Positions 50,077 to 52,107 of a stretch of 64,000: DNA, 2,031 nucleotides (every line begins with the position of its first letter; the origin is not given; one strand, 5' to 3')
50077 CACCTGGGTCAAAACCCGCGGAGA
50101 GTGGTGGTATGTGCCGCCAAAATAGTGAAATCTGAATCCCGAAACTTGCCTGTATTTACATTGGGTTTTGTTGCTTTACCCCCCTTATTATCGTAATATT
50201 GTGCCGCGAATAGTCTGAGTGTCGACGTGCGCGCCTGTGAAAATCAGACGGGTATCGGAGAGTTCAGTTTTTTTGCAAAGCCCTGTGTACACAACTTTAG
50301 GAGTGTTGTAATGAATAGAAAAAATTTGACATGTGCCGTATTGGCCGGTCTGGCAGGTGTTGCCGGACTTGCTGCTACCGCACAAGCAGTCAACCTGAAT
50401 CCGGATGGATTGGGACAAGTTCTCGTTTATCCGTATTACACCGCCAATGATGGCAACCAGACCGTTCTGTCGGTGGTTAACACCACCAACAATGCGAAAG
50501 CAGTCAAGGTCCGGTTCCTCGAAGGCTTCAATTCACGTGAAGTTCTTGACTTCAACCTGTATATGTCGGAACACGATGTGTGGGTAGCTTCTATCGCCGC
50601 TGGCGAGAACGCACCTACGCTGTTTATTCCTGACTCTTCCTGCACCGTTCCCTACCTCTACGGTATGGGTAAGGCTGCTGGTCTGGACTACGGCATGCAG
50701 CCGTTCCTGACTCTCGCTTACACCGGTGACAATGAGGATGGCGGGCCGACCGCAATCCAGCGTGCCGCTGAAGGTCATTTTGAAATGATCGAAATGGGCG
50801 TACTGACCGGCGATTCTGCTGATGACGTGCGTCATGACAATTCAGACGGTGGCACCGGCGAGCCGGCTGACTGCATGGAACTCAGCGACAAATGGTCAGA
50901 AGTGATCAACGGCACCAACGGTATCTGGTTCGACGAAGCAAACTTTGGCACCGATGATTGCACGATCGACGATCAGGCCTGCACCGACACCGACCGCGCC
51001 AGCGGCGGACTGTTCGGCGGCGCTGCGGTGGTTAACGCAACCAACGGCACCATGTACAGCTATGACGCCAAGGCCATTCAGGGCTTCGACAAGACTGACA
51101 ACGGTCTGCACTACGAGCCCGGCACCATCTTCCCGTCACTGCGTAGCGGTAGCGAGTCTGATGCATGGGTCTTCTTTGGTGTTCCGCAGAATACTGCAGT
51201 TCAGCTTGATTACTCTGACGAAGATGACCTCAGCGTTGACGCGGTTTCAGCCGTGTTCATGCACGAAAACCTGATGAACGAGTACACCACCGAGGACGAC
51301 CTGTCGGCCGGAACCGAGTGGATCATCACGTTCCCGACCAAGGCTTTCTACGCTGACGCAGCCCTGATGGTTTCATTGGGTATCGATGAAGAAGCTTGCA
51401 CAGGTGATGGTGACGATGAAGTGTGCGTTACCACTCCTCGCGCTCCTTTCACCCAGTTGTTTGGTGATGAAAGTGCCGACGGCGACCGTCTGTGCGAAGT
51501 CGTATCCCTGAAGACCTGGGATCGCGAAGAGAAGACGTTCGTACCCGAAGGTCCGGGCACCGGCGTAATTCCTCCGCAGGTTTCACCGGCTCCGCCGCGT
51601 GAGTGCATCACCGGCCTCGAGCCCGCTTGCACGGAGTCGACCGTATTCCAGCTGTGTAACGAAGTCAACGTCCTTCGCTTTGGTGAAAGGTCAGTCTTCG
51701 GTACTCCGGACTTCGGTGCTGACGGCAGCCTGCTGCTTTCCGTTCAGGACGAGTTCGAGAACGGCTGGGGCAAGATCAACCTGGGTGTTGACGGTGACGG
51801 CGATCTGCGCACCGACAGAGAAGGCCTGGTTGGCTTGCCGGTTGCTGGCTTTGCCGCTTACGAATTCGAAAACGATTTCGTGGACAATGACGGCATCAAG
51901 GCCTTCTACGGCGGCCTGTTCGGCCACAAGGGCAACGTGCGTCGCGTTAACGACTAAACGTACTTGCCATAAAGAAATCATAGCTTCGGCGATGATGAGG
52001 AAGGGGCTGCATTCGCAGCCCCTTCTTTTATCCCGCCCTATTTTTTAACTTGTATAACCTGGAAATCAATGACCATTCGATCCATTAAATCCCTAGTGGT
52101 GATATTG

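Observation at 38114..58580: Hypothesis: integrated surface-protein (S-layer-like) secretion and glycan-anchoring locus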

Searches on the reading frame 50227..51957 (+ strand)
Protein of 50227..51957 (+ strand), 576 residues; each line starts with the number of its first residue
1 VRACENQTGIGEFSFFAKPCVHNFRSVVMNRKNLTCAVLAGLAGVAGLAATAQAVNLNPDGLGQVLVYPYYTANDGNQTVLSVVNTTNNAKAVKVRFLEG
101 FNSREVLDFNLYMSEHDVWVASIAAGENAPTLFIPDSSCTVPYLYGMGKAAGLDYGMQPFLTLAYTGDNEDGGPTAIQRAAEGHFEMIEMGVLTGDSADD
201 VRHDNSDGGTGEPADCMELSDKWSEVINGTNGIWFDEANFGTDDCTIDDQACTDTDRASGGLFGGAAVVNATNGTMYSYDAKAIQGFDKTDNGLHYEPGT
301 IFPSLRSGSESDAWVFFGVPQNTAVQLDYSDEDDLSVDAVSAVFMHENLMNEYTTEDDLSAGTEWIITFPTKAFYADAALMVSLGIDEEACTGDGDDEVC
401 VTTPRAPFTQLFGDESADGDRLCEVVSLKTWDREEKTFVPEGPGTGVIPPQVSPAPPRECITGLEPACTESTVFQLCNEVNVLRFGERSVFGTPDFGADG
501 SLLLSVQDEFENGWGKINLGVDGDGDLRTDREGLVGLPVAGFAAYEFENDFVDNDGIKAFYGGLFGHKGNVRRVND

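Call 5: search_protein_families(library=pfam, proteins=[window:50227-51957:+], max_evalue=0.01)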
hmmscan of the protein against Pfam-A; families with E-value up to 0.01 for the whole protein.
window:50227-51957:+ (576 aa): 0 families

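Call 6: search_protein_families(library=ncbifam, proteins=[window:50227-51957:+], max_evalue=0.01)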
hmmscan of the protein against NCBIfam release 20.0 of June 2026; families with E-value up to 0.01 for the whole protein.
window:50227-51957:+ (576 aa): 0 families

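Call 7: find_homologous_proteins(query=window:50308-51957:+)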
Query window:50308-51957:+ (549 aa): 5617 proteins with E <= 0.001 among 8000 candidates; the best 120 are listed.
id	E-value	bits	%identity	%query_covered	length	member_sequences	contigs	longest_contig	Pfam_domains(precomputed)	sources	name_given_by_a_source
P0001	0.0e+0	1266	100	100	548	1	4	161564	-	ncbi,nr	ncbi:MAG: hypothetical protein HKN57_05180 [Xanthomonadales bacterium]|nr:hypothetical protein [Gamm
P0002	0.0e+0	1054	85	100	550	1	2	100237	-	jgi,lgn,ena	jgi:hypothetical protein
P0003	2.7e-272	923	75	99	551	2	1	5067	-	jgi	jgi:hypothetical protein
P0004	1.3e-266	904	74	99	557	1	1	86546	-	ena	-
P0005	2.2e-264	896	74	99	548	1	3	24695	-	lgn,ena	-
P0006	6.0e-254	862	71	99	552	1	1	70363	-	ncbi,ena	-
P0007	2.7e-251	853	70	100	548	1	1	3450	-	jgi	-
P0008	5.5e-250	849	71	100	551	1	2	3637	-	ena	-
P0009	6.7e-248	842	71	99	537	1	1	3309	-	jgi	-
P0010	2.0e-243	827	71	100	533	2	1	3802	-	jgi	jgi:hypothetical protein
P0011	1.1e-240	818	69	100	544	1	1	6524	-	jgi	jgi:hypothetical protein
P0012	5.3e-239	813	68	100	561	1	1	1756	-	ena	-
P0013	1.4e-233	795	69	100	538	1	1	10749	-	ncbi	ncbi:hypothetical protein ACFL1C_07645 [Pseudomonadota bacterium]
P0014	4.5e-229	780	66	99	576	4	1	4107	-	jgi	jgi:hypothetical protein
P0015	1.5e-227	775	68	99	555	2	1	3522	-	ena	-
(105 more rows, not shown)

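Call 13: find_related_loci(query=A1, collection=genome_contigs, flank=10000)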
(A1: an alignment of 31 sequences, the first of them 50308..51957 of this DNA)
Query A1 (549 aa) in genome_contigs; peptide patterns used: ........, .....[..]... (x = any residue, [..] = any of these).
587 stretches matched a pattern; 557 encode a relative of the query (tblastn E <= 1e-3); the best 80 are kept; 80 distinct loci.
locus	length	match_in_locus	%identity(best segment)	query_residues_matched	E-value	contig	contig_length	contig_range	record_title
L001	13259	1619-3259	71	1-547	0e+0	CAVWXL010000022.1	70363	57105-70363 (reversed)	MAG: uncultured Gammaproteobacteria bacterium isolate MFD03551.bin.2.83 genome assembly, contig: contig_45904, whole gen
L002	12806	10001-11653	71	1-547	0e+0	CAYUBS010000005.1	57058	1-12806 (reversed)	MAG TPA_asm: uncultured Wenzhouxiangellaceae bacterium isolate SRP155585_co2_232 genome assembly, contig: NODE_108_lengt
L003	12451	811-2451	61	1-545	0e+0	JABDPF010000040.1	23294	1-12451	MAG: Lysobacterales bacterium isolate Site_B7 k127_1424466, whole genome shotgun sequence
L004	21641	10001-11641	56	1-546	1e-177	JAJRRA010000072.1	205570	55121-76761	MAG: Gammaproteobacteria bacterium isolate Dive100_bin2.37 k141_682457, whole genome shotgun sequence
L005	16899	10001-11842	55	1-548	9e-178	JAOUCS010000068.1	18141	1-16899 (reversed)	MAG: Lysobacterales bacterium isolate 24_Oct_SF_Bin28 24_Oct_SF_Bin28_scaffold_471_c1, whole genome shotgun sequence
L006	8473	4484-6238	53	1-549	5e-167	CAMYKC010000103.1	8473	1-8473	MAG: uncultured Xanthomonadales bacterium isolate FCS_Gamma_101 genome assembly, contig: scaffold_3795, whole genome sho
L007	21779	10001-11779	53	1-547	4e-165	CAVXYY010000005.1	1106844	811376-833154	MAG: uncultured Gammaproteobacteria bacterium isolate MFD09779.bin.1.236 genome assembly, contig: contig_27280, whole ge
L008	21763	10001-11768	52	1-541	2e-159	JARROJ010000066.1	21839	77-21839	MAG: Lysobacterales bacterium isolate Spart_147_MAG scaffold_2241, whole genome shotgun sequence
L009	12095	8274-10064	48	1-548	4e-155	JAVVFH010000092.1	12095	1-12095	MAG: Lysobacterales bacterium isolate TamC13-42 NODE_92_length_12095_cov_3.302879, whole genome shotgun sequence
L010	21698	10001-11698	50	1-546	4e-153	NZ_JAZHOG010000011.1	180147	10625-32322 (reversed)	Elongatibacter sediminis strain CH-27 NODE_11_length_180147_cov_108.326079, whole genome shotgun sequence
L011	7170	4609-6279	48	1-546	2e-132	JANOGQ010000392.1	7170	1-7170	MAG: Lysobacterales bacterium isolate SOY_64_metabat_135 SOY_64_k141_4323640, whole genome shotgun sequence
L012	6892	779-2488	46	1-546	8e-133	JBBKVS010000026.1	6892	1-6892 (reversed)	MAG: Lysobacterales bacterium isolate metabat_bins.387 k119_4318660, whole genome shotgun sequence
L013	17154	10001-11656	47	1-546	1e-128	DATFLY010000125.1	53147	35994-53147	MAG TPA_asm: Lysobacterales bacterium isolate SMAG_U9210 k141_89318, whole genome shotgun sequence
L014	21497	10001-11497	47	1-542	5e-128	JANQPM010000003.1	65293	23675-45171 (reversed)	MAG: Lysobacterales bacterium isolate IP29b_bin.163 k99_745824, whole genome shotgun sequence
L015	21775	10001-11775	54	1-547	7e-139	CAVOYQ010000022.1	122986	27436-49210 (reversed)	MAG: uncultured Gammaproteobacteria bacterium isolate MFD09779.bin.2.118 genome assembly, contig: contig_9879, whole gen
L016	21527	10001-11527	46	1-546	3e-125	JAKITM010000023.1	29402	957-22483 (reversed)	MAG: Lysobacterales bacterium isolate D96SM.bin.42 NODE_1229_length_29402_cov_5.461930, whole genome shotgun sequence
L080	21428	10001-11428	38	1-541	2e-88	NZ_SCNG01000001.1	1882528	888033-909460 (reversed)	Rudaea sp. 3F27F6 NODE_1_length_1882528_cov_16.670124, whole genome shotgun sequence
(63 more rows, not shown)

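Call 19: predict_structure(alignment_id=A1)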
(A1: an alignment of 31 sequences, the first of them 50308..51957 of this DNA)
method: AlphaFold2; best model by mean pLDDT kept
length: 549 residues; sequences in the alignment: 31
mean_pLDDT: 54.7   pTM: 0.58
mean pLDDT of the five models: 54.7, 51.9, 49.1, 48.1, 44.2
residues with pLDDT >= 90: 0; 70-90: 100; 50-70: 236; < 50: 213
segments of 3 or more residues with pLDDT < 50: 1-51, 72-79, 114-117, 135-137, 141-147, 197-201, 215-224, 227-283, 292-296, 345-367, 370-379, 521-540
pLDDT, mean of each block of 10 residues (from residue 1): 28 26 30 37 34 53 60 45 62 61 63 51 65 53 50 51 59 65 61 53 55 50 46 27 26 26 35 35 54 52 57 69 77 68 51 46 44 44 64 79 81 57 67 57 77 77 66 73 83 80 82 62 38 34 69
secondary structure, 60 per line:
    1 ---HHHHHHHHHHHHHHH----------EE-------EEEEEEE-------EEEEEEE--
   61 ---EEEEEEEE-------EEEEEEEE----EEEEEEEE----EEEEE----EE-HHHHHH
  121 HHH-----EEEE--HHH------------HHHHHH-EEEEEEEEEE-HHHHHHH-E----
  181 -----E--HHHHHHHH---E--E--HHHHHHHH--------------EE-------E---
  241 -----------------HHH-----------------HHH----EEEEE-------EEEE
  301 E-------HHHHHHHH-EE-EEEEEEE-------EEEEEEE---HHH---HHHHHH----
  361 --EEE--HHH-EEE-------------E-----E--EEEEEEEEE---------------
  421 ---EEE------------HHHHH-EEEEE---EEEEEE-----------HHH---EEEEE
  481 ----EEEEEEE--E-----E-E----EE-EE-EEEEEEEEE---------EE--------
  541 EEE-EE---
elements in order: H4-18 E38-44 E52-58 E64-71 E79-86 E91-98 E103-107 H115-123 E129-132 H150-155 E157-166 H168-174 H189-196 H206-213 E285-289 E297-301 H309-316 E321-327 E335-341 H351-356 E363-365 E372-374 E397-405 E424-426 H439-443 E445-449 E453-458 E476-480 E485-491 E513-521 E541-543
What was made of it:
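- Tried and rejected: The first AF2 run, with 31 close homologues, was too poor to use (pLDDT 54.7, call 19).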

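Call 20: search_solved_structures(query=A1, max_evalue=10)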
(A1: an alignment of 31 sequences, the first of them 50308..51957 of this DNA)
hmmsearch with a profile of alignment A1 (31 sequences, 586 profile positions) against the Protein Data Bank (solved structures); distinct sequences matched with E-value up to 10: 13.
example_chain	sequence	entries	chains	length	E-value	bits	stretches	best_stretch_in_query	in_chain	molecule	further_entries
9dz2_C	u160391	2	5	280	0.22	13.4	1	333-370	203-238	NPC intracellular cholesterol transporter 1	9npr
5f18_A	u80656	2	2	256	0.24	13.3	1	333-368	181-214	Niemann-Pick C1 protein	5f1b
8eus_C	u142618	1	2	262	0.25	13.3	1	333-368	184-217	NPC intracellular cholesterol transporter 1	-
5hns_A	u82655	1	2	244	0.26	13.2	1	333-367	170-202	Niemann-Pick C1 protein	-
5kwy_A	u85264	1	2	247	0.29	13.1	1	333-367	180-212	Niemann-Pick C1 protein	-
1ezf_A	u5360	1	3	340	0.34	12.8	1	533-580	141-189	FARNESYL-DIPHOSPHATE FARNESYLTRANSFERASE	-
3asx_A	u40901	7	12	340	0.34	12.8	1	533-580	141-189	Squalene synthase | Squalene synthetase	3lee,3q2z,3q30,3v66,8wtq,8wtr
3wek_A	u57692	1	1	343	0.34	12.8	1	533-580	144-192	Squalene synthase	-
3wei_A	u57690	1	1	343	0.34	12.8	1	533-580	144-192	Squalene synthase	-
3vj8_A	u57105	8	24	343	0.34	12.8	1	533-580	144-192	Squalene synthase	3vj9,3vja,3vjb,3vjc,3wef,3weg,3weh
3wej_A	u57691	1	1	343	0.35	12.8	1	533-580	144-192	Squalene synthase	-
3wc9_A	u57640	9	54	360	0.37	12.7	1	533-580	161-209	Squalene synthase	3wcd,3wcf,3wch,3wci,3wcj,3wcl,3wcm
2oj4_A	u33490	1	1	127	1.5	10.7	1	400-449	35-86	Regulator of G-protein signaling 3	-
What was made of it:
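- Tried and rejected: A PDB sequence search with a family profile gave only noise at E>0.2 (call 20).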

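Call 26: find_homologous_proteins(query=L080:10004-11467:+)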
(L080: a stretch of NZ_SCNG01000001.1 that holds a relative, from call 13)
Query L080:10004-11467:+ (488 aa): 4493 proteins with E <= 0.001 among 8000 candidates; the best 120 are listed.
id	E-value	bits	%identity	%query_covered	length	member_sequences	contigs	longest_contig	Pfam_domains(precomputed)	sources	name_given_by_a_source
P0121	0.0e+0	1083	100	100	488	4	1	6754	-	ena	-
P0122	2.4e-235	800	75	100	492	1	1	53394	-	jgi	jgi:hypothetical protein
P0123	7.6e-219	745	72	100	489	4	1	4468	-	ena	-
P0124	7.8e-219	745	72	100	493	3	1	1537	-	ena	-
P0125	7.4e-216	735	72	100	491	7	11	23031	-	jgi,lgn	-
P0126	7.2e-212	722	71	100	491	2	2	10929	-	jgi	-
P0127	1.1e-209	715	69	100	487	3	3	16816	-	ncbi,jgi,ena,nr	ncbi:MAG: hypothetical protein E6K53_07085 [Gammaproteobacteria bacterium]|nr:MAG: hypothetical prot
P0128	9.7e-206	702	68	99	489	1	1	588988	-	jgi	-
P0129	6.2e-204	696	66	100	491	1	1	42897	-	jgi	jgi:hypothetical protein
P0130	7.5e-204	696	66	100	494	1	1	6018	-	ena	-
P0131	1.9e-203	695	66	100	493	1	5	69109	-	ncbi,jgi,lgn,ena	jgi:hypothetical protein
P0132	4.2e-200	684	67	100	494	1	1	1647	-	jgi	jgi:hypothetical protein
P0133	6.6e-200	683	66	100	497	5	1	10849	-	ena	-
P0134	2.3e-198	678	65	100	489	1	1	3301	-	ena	-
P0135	1.1e-196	672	65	100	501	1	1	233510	-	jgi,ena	-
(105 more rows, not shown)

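Call 36: predict_structure(alignment_id=A2)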
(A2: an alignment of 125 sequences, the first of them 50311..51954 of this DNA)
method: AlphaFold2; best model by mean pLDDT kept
length: 548 residues; sequences in the alignment: 125
mean_pLDDT: 89.6   pTM: 0.90
mean pLDDT of the five models: 89.6, 89.3, 88.7, 87.9, 87.8
residues with pLDDT >= 90: 393; 70-90: 104; 50-70: 28; < 50: 23
segments of 3 or more residues with pLDDT < 50: 1-23
pLDDT, mean of each block of 10 residues (from residue 1): 43 44 74 96 97 98 98 96 96 97 97 92 93 96 93 98 97 89 91 93 94 82 95 97 94 97 93 94 93 88 84 97 95 96 96 90 89 93 90 92 92 69 77 65 90 96 93 92 95 94 97 96 66 91 87
secondary structure, 60 per line:
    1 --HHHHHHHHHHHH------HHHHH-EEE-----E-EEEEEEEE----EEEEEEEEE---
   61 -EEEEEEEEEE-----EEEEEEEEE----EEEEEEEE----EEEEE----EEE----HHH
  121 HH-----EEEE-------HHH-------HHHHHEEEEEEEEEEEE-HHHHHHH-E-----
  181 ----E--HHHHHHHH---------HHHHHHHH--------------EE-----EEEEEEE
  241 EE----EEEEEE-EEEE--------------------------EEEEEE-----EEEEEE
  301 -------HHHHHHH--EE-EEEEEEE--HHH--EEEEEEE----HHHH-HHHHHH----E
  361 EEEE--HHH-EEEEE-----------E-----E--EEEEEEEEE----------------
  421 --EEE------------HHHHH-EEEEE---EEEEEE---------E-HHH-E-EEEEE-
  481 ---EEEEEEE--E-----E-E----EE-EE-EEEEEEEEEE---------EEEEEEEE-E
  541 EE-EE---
elements in order: H3-14 H21-25 E27-29 E37-44 E49-57 E62-71 E77-85 E90-97 E102-106 E111-113 H118-122 E128-131 H149-153 E154-165 H167-173 H188-195 H205-212 E234-242 E247-252 E254-257 E284-289 E295-300 H308-314 E320-326 E334-340 H345-348 H350-355 E360-364 E371-375 E396-404 E423-425 H438-442 E444-448 E452-457 E475-479 E484-490 E512-521 E531-538 E540-542
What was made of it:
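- Tried and rejected: A second run with 125 more diverse sequences gave pLDDT 89.6 (call 36).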

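Call 39: fold_search(model_id=the predicted structure, library=pdb)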
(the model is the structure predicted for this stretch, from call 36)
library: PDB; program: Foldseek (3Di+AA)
matches with E <= 10: 539; with E <= 0.001: 0
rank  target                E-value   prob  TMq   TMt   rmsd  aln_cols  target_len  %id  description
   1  9fth_A                5.2e-03  0.09  0.10  0.10  23.1       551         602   10  Open conformation of the pentameric ligand-gated ion channel, DeCLIC at pH 5 with 10mM Ca2+ (released 2024-09-11)
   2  5nld_B                1.1e-02  0.89  0.14  0.43   6.6       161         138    9  Chicken GRIFIN (crystallisation pH: 7.5) (released 2018-02-14)
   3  5nlh_A                1.6e-02  0.85  0.14  0.43   6.6       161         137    9  Chicken GRIFIN (crystallisation pH: 8.5) (released 2018-02-14)
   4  7n8g_B                1.9e-02  0.85  0.14  0.46   6.1       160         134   10  Crystal structure of R20A-R22A human Galectin-7 mutant (released 2023-01-25)
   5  7n96_B                2.3e-02  0.47  0.12  0.37   9.2       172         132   12  Crystal structure of D103A human Galectin-7 mutant (released 2023-01-25)
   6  7n57_B                2.5e-02  0.77  0.14  0.44   6.4       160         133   10  Crystal structure of R20A human Galectin-7 mutant in presence of lactose (released 2023-01-25)
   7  5nle_B                2.7e-02  0.72  0.13  0.42   9.0       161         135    9  Chicken GRIFIN (crystallisation pH: 8.0) (released 2018-02-14)
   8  7n6c_A                2.7e-02  0.66  0.13  0.40   5.7       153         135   12  Crystal structure of R22A human Galectin-7 mutant (released 2023-01-25)
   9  1sla_A                2.9e-02  0.77  0.14  0.46   5.8       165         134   10  X-RAY CRYSTALLOGRAPHY REVEALS CROSSLINKING OF MAMMALIAN LECTIN (GALECTIN-1) BY BIANTENNARY COMPLEX TYPE SACCHARIDES (released 1995-01-26)
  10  7tky_A                2.9e-02  0.72  0.13  0.42   5.2       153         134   13  Crystal structure of D94A human Galectin-7 mutant (released 2023-01-25)
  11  5nld_A                3.2e-02  0.69  0.13  0.42   9.1       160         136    9  Chicken GRIFIN (crystallisation pH: 7.5) (released 2018-02-14)
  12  5cf3                  3.4e-02  0.04  0.09  0.12  23.6       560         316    6  Crystal structures of Bbp from Staphylococcus aureus (released 2015-09-23)
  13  4gxl_A                3.8e-02  0.84  0.15  0.46   5.2       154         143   10  The crystal structure of Galectin-8 C-CRD in complex with NDP52 (released 2013-05-08)
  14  7n8g_A                3.8e-02  0.54  0.13  0.39   6.9       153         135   12  Crystal structure of R20A-R22A human Galectin-7 mutant (released 2023-01-25)
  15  6vtp_A                4.0e-02  0.66  0.13  0.42   5.0       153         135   13  Crystal structure of G16C human Galectin-7 mutant (released 2021-08-25)
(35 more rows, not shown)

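Call 60: fold_search(model_id=the predicted structure, library=viral)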
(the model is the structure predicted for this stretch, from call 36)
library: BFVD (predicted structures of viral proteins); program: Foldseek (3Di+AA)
matches with E <= 10: 578; with E <= 0.001: 0
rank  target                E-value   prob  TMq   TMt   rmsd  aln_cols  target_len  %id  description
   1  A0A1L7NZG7            4.9e-03  0.06  0.09  0.09  24.8       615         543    6  Genome polyprotein (Fragment) [Human enterovirus D68]
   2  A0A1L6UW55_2          9.4e-03  0.08  0.12  0.06  27.8       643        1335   10  (no name in the UniProt tables at hand)
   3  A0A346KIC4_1          1.2e-02  0.08  0.11  0.10  28.3       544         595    7  Genome polyprotein (Fragment) [Coxsackievirus A17]
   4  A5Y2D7                1.4e-02  0.16  0.14  0.12  26.0       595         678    8  (no name in the UniProt tables at hand)
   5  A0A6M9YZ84            1.7e-02  0.06  0.09  0.04  33.5       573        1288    8  (no name in the UniProt tables at hand)
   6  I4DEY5                1.8e-02  0.04  0.09  0.11  23.3       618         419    8  Spike glycoprotein (Fragment) [Human coronavirus NL63]
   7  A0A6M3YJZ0            2.3e-02  0.04  0.08  0.05  28.3       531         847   11  (no name in the UniProt tables at hand)
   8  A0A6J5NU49            3.3e-02  0.15  0.11  0.15  13.4       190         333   12  Uncharacterized protein [uncultured Caudovirales phage]
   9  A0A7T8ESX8            3.9e-02  0.02  0.08  0.08  30.8       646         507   10  (no name in the UniProt tables at hand)
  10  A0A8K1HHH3            4.2e-02  0.04  0.11  0.06  31.6       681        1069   11  Uncharacterized protein [Red panda picorna-like virus]
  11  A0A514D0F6            4.2e-02  0.03  0.10  0.09  28.0       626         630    9  Capsid protein (Fragment) [Picornavirales sp.]
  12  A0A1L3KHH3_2          4.6e-02  0.02  0.08  0.04  31.0       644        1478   11  (no name in the UniProt tables at hand)
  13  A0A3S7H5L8            5.2e-02  0.06  0.12  0.10  26.8       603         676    6  Minor coat protein [Arracacha latent virus C]
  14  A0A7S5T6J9            5.2e-02  0.05  0.11  0.07  22.8       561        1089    8  (no name in the UniProt tables at hand)
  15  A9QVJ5                5.2e-02  0.02  0.07  0.08  27.7       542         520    8  Genome polyprotein (Fragment) [Senecavirus A]
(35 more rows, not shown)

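Call 62: search_protein_families(library=pfam, proteins=[L080:11691-12755:+, L016:11875-14091:+], max_evalue=0.01)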
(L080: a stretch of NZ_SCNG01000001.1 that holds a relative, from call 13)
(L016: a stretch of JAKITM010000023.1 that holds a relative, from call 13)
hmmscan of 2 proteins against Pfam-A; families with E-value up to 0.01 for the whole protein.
L080:11691-12755:+ (354 aa): 0 families

L016:11875-14091:+ (738 aa): 0 families
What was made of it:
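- Tried and rejected: Pfam and NCBIfam scans of the 548-aa protein, the small lipoprotein and the 'extra' protein family found nothing (calls 5, 6, 62).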

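Call 74: search_dna_similar(query=window:50311-51954:+, collection=plasmids, mode=protein, max_evalue=0.001, max_rows=15)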
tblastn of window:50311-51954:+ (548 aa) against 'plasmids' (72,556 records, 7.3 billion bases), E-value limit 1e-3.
Records with a match: 4; places in all: 4; records where one place covers at least 80% of the query: 1.
Best place of each record, by identity: <60% 4.
By first word of the organism name: Nitratiruptor 3; Comamonas 1.
By predicted mobility (MOB-suite, as given by PLSDB): non-mobilizable 4.
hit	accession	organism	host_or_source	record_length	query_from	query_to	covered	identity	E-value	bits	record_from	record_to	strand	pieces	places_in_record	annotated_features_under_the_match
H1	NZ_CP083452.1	Comamonas odontotermitis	cell culture,cucumber rhizosphere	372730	30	540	93%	24.4%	3e-26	121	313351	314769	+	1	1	cell surface protein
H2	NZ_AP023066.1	Nitratiruptor sp. YY09-18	-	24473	32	201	31%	30.1%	6e-4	50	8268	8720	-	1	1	hypothetical protein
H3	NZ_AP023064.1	Nitratiruptor sp. YY08-26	-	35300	28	100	13%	44.0%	5e-5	54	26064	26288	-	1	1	hypothetical protein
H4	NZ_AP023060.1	Nitratiruptor sp. YY08-13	-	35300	28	100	13%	44.0%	5e-5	54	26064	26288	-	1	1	hypothetical protein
